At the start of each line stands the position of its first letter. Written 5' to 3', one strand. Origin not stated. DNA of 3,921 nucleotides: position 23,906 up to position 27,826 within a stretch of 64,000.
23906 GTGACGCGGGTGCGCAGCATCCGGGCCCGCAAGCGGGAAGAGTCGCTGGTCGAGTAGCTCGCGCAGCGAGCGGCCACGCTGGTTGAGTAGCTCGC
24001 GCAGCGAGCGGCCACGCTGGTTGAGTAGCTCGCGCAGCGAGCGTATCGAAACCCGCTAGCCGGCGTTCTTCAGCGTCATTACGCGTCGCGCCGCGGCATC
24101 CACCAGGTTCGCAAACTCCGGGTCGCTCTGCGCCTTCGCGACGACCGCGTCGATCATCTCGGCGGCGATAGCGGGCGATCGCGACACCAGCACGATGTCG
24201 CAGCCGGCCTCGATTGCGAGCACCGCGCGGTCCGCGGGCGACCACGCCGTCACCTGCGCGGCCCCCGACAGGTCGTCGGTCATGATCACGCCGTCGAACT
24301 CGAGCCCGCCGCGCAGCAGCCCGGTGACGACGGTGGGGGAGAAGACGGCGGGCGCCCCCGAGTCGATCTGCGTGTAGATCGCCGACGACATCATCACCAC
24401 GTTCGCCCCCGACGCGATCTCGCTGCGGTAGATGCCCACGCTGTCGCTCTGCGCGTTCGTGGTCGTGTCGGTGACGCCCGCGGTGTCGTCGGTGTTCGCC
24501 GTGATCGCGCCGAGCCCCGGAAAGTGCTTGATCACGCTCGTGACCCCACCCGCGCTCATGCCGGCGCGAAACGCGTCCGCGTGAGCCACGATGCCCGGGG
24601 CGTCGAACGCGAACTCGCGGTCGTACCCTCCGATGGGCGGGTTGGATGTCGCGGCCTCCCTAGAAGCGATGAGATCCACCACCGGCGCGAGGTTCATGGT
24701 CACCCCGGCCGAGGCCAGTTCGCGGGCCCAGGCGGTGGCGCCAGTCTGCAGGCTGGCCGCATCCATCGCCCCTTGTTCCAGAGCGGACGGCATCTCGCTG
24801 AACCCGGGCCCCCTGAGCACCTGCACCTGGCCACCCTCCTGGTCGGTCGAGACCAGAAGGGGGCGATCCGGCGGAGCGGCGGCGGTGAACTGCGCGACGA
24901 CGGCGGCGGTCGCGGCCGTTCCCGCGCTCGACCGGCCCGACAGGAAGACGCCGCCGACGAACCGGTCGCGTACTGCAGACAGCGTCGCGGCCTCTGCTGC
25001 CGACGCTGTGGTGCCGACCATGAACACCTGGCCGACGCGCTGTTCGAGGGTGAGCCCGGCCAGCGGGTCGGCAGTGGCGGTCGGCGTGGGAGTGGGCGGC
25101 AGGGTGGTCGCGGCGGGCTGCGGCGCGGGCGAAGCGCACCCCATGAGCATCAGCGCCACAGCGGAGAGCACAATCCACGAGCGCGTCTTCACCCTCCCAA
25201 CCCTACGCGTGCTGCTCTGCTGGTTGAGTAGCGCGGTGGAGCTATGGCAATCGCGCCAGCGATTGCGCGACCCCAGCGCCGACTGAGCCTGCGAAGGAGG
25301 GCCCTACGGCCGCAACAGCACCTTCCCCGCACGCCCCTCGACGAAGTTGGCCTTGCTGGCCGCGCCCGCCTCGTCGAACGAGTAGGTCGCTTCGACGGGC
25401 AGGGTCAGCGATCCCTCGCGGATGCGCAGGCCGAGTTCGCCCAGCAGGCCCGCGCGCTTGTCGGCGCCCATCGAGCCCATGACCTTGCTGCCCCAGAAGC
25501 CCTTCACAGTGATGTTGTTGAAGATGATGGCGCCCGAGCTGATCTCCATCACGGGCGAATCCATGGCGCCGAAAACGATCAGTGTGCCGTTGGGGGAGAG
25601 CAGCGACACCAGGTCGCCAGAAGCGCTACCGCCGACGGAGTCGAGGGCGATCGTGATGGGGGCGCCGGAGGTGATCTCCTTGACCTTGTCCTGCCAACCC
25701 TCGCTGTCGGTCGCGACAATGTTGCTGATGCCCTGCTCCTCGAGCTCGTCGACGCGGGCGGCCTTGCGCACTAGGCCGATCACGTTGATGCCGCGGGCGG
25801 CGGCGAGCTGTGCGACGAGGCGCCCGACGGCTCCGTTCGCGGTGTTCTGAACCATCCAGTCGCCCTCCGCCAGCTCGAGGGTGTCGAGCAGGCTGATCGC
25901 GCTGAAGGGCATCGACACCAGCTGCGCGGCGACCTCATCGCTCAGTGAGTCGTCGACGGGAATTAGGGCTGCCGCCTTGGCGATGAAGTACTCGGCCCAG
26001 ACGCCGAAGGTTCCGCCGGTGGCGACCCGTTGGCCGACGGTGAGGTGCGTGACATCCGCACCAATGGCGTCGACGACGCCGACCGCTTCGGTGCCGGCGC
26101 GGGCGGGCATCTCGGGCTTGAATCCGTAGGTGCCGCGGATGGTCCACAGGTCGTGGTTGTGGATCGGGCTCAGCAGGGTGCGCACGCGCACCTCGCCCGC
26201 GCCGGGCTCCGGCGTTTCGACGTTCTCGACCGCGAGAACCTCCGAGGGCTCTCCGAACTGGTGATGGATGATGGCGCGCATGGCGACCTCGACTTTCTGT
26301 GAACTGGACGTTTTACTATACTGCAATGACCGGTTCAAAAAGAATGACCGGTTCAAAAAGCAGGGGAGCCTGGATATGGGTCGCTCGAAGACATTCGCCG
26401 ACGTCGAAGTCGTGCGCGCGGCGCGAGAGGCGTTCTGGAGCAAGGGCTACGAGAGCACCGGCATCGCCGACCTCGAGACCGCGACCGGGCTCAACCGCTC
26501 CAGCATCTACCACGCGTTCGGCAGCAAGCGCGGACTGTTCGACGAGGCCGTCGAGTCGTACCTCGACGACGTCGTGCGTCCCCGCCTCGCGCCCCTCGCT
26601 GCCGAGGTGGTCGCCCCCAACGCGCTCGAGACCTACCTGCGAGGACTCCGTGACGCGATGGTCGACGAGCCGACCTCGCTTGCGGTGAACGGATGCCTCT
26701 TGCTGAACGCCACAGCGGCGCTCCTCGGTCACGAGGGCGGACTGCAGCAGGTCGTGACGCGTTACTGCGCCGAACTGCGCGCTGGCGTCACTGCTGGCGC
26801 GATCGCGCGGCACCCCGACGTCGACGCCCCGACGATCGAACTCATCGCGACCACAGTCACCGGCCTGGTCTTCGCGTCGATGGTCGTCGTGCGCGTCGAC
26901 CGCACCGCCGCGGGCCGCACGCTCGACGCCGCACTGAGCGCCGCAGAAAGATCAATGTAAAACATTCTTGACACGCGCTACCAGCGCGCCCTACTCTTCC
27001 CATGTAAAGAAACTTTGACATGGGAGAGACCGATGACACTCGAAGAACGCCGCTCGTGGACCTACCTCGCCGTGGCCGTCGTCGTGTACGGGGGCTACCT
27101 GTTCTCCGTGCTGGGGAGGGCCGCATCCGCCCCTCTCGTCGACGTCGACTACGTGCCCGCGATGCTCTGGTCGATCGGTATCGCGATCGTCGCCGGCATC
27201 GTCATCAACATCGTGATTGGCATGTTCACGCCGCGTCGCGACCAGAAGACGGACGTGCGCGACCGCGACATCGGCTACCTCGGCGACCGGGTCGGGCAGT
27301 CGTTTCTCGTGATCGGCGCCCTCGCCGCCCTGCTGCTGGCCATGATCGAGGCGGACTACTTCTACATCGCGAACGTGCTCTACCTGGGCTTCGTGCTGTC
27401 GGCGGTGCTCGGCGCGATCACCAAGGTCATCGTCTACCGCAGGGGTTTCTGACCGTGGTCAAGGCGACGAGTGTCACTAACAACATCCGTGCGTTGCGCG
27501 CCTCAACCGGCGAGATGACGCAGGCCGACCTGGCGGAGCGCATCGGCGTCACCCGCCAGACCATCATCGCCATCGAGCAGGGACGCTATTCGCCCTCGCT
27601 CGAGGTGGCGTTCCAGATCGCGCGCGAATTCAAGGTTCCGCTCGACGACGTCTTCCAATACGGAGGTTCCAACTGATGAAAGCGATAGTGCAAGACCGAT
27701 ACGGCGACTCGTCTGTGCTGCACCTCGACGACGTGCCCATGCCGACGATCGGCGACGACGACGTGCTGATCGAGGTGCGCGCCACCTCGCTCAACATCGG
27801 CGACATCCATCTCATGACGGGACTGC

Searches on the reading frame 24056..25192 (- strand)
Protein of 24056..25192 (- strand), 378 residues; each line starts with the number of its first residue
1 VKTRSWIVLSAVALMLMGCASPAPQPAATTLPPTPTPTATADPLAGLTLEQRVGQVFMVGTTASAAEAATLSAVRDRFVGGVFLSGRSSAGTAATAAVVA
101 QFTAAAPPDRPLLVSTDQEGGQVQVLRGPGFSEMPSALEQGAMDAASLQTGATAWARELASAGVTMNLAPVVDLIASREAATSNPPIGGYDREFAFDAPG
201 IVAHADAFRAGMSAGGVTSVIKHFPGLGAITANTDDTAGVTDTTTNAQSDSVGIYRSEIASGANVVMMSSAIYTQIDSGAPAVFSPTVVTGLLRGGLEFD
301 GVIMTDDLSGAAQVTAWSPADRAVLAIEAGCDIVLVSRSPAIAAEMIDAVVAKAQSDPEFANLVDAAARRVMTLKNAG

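Call 10: search_protein_families(library=pfam, proteins=[window:24056-25192:-], max_evalue=0.01)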
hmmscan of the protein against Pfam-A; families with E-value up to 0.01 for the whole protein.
window:24056-25192:- (378 aa): 1 family
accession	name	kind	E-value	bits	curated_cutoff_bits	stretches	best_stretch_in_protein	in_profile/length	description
PF00933.27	Glyco_hydro_3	-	7.9e-48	163.9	27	1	48-374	1-316/316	Glycosyl hydrolase family 3 N terminal domain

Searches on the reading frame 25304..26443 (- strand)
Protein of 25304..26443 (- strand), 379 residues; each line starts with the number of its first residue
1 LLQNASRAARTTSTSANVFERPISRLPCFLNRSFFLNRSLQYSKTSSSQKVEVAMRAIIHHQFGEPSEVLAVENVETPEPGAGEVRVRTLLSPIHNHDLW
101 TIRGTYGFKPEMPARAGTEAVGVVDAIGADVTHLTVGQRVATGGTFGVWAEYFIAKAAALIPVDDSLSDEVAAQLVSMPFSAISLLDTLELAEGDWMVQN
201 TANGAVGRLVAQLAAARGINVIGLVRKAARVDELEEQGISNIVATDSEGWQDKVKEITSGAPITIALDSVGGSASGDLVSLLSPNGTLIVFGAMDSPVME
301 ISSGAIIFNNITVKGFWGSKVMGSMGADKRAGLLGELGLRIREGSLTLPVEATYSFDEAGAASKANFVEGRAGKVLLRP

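Call 10: search_protein_families(library=pfam, proteins=[window:25304-26443:-], max_evalue=0.01)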
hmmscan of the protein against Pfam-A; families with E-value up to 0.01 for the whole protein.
window:25304-26443:- (379 aa): 4 families
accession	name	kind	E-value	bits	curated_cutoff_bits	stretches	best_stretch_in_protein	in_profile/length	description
PF00107.32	ADH_zinc_N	-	3.4e-19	69.5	31.8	1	205-320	1-116/129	Zinc-binding dehydrogenase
PF08240.17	ADH_N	-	2.7e-13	50.5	23.5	1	81-165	1-104/104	Alcohol dehydrogenase GroES-like domain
PF13602.12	ADH_zinc_N_2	-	2.6e-07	32.1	27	1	251-376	15-133/134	Zinc-binding dehydrogenase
PF13460.12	NAD_binding_10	-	6.7e-06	26.5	27.2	1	202-261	2-61/184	NAD(P)H-binding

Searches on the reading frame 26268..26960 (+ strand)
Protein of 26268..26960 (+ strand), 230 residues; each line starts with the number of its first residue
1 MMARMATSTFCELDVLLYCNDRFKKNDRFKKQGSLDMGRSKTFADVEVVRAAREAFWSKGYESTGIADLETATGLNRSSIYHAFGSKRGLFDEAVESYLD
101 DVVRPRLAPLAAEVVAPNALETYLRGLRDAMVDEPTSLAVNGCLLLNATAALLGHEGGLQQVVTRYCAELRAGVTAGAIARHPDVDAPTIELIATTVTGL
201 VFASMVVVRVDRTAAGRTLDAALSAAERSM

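Call 10: search_protein_families(library=pfam, proteins=[window:26268-26960:+], max_evalue=0.01)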
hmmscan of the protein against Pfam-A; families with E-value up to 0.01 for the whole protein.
window:26268-26960:+ (230 aa): 1 family
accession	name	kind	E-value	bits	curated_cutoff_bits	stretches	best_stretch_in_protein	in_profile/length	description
PF00440.29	TetR_N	-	5.4e-13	48.9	24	1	49-94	2-47/47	Bacterial regulatory proteins, tetR family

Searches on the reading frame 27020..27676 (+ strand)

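Call 10: search_protein_families(library=pfam, proteins=[window:27020-27676:+], max_evalue=0.01)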
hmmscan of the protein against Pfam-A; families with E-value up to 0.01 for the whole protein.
window:27020-27676:+ (218 aa): 6 families
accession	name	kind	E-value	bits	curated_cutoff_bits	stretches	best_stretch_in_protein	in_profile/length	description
PF01381.28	HTH_3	-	5.6e-15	55.6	23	1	156-210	1-54/55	Helix-turn-helix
PF12844.13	HTH_19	-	1.3e-08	35.1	30.2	1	156-213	4-60/64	Helix-turn-helix domain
PF13560.12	HTH_31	-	4.4e-08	33.7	27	1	156-208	6-58/64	Helix-turn-helix domain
PF13443.12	HTH_26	-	8.2e-05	23.2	22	1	165-214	10-60/63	Cro/C1-type HTH DNA-binding domain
PF08279.18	HTH_11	-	0.0014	18.9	25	1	157-183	7-33/55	HTH domain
PF13412.12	HTH_24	-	0.0096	15.9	21.9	0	163-182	15-34/48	Winged helix-turn-helix DNA-binding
